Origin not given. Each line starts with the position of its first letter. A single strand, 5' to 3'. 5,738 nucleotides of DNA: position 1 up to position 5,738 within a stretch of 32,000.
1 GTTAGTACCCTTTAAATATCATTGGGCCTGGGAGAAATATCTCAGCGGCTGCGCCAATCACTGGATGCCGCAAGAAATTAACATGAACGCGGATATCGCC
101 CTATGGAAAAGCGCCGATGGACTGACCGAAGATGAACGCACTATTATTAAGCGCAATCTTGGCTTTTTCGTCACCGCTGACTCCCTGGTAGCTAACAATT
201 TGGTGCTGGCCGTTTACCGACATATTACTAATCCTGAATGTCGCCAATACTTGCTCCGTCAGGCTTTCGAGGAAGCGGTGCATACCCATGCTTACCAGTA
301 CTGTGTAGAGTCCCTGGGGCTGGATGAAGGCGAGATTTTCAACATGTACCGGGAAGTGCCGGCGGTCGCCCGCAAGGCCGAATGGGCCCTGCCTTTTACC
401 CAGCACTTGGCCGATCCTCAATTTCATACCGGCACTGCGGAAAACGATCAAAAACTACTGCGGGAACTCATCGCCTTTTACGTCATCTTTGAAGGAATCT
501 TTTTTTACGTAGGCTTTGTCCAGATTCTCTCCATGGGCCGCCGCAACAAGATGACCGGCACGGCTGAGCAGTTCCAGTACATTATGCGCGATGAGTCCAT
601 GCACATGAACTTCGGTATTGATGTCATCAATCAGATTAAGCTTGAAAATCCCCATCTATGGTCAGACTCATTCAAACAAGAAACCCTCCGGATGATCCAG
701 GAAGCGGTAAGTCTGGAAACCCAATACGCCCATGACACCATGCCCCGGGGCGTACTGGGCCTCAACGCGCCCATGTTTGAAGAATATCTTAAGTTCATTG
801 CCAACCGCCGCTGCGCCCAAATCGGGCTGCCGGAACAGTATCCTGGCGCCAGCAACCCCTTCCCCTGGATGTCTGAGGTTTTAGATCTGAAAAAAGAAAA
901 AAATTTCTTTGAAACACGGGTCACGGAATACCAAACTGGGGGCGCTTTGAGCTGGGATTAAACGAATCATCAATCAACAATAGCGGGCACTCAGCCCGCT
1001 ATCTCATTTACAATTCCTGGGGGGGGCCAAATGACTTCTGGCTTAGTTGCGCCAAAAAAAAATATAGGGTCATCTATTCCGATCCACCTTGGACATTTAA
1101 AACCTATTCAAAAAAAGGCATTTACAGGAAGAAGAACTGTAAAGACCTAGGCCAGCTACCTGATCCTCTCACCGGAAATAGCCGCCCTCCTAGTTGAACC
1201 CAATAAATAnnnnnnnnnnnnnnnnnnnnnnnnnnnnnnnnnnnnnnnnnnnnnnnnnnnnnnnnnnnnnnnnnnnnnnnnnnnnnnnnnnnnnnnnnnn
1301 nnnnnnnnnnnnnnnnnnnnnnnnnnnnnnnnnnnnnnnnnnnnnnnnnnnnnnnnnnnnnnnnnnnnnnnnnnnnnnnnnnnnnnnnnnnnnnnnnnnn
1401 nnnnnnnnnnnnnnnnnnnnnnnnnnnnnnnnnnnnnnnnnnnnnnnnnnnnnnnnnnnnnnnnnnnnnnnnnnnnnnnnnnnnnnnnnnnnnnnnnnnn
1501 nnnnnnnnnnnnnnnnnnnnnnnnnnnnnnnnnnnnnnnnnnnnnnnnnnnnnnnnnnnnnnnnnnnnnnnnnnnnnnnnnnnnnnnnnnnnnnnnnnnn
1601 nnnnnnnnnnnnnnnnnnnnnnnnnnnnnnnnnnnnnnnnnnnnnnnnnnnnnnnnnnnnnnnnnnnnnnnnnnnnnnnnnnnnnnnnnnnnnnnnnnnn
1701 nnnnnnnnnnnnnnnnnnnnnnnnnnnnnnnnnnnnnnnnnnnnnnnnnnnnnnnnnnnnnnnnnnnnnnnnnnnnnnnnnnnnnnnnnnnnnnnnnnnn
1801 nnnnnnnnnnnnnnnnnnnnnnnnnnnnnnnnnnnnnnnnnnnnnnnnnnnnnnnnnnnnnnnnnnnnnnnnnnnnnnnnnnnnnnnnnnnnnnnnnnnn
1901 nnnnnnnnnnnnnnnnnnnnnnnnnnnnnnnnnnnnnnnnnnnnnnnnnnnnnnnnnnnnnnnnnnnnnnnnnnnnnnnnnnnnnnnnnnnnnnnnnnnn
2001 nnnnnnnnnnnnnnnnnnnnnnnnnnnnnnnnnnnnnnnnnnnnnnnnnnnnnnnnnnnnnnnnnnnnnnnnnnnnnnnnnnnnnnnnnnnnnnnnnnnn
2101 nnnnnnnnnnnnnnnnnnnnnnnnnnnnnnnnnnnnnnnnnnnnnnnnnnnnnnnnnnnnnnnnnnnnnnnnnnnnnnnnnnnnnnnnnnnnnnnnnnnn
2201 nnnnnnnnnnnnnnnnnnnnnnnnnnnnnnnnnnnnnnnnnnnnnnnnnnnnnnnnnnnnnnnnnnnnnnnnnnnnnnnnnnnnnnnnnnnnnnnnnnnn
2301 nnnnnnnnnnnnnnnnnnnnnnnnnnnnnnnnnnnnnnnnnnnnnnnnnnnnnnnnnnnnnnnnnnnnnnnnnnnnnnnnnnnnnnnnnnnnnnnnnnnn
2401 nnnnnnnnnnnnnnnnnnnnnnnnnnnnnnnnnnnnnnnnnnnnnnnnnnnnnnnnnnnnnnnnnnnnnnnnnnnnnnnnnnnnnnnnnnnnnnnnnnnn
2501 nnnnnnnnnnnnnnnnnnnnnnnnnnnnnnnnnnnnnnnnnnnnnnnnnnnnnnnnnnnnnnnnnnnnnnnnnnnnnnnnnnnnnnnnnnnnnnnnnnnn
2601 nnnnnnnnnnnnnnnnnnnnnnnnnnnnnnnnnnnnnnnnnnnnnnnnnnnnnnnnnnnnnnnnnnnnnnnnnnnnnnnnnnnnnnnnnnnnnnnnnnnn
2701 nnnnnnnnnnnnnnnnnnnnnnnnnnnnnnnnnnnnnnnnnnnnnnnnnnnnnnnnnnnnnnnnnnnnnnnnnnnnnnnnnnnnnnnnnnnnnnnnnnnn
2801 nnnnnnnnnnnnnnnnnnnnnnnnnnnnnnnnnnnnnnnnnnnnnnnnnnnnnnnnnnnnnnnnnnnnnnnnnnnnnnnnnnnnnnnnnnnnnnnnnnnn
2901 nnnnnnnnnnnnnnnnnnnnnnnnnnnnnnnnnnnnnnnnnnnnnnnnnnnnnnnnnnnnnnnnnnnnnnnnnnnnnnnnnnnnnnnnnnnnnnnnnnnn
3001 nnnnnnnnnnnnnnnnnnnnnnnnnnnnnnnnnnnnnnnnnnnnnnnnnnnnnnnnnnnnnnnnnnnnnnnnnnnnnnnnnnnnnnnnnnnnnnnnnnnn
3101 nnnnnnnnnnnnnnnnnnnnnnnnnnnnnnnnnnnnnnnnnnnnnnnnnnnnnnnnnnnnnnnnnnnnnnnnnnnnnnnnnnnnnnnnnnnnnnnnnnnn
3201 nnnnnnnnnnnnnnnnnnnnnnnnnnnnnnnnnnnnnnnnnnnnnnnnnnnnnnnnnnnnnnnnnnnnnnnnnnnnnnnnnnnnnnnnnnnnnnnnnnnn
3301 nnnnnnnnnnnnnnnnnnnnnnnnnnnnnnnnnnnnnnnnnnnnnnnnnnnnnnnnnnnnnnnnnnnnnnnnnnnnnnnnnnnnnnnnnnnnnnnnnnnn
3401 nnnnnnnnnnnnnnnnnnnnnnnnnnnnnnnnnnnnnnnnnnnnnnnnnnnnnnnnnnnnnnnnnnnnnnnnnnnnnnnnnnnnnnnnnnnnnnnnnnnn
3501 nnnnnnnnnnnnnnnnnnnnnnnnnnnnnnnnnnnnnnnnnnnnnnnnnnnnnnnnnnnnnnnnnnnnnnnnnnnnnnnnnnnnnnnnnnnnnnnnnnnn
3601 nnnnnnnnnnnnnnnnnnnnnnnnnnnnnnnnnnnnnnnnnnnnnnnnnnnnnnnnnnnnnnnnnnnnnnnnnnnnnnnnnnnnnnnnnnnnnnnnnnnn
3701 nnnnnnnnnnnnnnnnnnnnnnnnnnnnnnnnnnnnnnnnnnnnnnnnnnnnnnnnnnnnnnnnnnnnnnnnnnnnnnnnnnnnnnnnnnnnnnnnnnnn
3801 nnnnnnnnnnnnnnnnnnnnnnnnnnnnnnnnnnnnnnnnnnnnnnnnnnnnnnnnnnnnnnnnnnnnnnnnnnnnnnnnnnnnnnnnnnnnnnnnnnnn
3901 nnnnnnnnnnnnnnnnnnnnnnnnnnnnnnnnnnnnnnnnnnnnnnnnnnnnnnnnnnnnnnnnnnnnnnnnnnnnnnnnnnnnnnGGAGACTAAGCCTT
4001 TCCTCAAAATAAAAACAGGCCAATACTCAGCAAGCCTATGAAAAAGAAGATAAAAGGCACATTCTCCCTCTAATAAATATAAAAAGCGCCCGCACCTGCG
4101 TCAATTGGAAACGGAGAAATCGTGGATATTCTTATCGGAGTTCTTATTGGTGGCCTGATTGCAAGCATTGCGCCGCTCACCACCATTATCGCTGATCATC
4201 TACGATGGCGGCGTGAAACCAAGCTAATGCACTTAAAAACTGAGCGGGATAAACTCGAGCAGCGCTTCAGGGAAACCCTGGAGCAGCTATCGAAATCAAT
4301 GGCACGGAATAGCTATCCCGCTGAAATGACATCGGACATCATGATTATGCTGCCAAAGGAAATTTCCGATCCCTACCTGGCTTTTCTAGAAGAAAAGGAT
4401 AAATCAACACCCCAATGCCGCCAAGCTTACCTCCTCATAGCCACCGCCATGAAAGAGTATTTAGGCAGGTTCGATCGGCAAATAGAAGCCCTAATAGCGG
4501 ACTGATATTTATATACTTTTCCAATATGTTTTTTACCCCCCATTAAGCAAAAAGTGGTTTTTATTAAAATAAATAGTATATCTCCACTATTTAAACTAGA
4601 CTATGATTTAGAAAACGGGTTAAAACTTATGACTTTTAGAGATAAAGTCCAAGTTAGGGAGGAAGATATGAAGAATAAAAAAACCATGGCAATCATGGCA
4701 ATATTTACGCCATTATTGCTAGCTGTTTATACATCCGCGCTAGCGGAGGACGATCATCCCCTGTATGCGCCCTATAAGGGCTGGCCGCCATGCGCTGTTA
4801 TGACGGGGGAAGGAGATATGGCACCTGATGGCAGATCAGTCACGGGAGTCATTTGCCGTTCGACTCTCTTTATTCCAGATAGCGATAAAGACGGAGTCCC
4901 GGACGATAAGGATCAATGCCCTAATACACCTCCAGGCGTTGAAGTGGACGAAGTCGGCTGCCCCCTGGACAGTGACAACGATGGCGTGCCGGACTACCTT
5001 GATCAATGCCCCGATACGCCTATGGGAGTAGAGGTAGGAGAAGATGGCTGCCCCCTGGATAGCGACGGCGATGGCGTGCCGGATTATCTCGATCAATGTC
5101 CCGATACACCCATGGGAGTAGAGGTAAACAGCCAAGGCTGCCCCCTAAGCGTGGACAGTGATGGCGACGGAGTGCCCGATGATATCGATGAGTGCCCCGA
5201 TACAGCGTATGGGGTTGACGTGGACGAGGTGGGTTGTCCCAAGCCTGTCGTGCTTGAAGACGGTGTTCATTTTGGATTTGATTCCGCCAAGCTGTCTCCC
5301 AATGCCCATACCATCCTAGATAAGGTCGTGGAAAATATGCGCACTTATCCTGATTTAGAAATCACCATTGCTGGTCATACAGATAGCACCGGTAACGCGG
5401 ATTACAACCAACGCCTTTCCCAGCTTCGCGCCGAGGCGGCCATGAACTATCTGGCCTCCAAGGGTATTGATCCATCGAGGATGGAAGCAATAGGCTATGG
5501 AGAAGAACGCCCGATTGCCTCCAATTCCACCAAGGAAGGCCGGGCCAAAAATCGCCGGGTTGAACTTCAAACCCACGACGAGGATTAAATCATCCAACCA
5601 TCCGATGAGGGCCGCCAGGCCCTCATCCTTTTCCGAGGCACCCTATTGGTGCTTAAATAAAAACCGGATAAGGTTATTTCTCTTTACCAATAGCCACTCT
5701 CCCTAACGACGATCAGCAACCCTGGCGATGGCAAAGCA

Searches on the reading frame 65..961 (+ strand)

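Call 11: search_protein_families(library=pfam, proteins=[window:65-961:+])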
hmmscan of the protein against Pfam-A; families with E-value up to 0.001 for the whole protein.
window:65-961:+ (298 aa): 1 family
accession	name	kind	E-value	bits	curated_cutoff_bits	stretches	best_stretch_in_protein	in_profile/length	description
PF00268.27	Ribonuc_red_sm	-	9e-83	278.3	33.6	1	1-265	25-281/281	Ribonucleotide reductase, small chain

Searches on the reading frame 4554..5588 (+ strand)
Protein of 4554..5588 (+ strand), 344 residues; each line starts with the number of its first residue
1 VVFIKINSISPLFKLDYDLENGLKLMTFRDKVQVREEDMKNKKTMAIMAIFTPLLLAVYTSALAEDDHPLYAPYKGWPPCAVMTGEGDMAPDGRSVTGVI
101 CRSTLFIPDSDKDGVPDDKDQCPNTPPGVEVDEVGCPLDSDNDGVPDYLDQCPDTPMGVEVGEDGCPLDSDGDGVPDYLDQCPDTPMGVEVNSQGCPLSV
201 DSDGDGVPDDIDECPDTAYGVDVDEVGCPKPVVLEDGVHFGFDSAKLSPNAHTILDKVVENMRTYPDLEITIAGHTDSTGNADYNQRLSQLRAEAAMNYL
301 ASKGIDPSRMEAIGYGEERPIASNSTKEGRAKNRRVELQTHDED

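Call 69: search_protein_families(library=pfam, proteins=[window:4554-5588:+])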
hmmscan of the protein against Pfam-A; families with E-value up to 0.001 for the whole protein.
window:4554-5588:+ (344 aa): 2 families
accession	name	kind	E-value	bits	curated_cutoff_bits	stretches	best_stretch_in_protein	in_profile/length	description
PF00691.25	OmpA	-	4.5e-25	88.3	27.2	1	240-334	2-98/98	OmpA family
PF02412.23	TSP_3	-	7.2e-16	58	25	2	164-186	10-32/36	Thrombospondin type 3 repeat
